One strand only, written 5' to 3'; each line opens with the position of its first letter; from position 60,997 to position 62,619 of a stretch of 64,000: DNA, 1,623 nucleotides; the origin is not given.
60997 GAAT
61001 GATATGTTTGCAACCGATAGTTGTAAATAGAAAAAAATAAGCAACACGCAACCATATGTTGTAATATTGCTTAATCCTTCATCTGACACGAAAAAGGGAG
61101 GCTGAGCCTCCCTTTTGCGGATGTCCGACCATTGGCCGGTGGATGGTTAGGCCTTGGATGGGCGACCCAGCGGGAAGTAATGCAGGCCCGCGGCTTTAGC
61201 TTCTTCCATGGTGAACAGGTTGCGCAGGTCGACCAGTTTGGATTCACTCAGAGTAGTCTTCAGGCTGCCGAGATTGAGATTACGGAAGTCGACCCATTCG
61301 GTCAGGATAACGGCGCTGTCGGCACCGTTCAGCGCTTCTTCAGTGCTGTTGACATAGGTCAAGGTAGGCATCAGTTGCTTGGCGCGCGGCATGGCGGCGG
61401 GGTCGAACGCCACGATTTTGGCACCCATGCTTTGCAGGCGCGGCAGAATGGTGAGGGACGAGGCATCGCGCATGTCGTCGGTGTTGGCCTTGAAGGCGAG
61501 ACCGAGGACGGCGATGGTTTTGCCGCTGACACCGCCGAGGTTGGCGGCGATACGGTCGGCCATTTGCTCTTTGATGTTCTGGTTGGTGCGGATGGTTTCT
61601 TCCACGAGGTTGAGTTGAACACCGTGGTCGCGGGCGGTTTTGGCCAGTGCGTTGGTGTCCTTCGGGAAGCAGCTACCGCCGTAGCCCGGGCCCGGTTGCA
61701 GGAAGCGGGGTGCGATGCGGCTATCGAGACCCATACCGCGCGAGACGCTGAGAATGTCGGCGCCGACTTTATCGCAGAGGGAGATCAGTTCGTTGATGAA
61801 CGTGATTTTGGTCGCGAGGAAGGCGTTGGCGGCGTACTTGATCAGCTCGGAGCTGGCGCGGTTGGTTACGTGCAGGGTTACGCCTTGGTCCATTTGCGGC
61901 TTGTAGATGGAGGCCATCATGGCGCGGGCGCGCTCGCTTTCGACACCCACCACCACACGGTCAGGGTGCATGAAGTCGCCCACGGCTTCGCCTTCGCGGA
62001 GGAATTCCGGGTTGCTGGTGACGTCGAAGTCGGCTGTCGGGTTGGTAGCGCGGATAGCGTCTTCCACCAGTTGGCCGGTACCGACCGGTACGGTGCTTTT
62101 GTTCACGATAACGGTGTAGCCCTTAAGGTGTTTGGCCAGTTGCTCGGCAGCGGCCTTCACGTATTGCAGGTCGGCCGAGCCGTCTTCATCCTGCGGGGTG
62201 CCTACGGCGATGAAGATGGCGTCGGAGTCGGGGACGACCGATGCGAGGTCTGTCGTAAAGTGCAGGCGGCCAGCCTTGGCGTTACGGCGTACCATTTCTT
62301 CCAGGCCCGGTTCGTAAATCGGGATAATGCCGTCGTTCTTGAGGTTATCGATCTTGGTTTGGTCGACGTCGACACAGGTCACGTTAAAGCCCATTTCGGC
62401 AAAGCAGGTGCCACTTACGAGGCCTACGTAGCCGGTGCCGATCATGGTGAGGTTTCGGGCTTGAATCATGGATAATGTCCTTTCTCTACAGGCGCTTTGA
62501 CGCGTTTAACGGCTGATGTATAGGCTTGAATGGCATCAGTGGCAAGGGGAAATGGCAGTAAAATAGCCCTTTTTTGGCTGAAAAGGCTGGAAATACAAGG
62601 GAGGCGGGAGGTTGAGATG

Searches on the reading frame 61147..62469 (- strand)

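Call 105: search_protein_families(library=pfam, proteins=[window:61147-62469:-], max_evalue=0.00001)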
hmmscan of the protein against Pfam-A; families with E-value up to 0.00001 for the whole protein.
window:61147-62469:- (440 aa): 3 families
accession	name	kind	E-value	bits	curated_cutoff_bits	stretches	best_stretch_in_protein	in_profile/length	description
PF03721.20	UDPG_MGDP_dh_N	-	3.3e-67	226.1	27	1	6-188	2-187/187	UDP-glucose/GDP-mannose dehydrogenase family, NAD binding domain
PF00984.24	UDPG_MGDP_dh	-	5.2e-36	123.1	25.4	1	206-297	2-93/94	UDP-glucose/GDP-mannose dehydrogenase family, central domain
PF03720.21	UDPG_MGDP_dh_C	-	3e-30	105.1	30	1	320-419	1-101/103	UDP-glucose/GDP-mannose dehydrogenase family, UDP binding domain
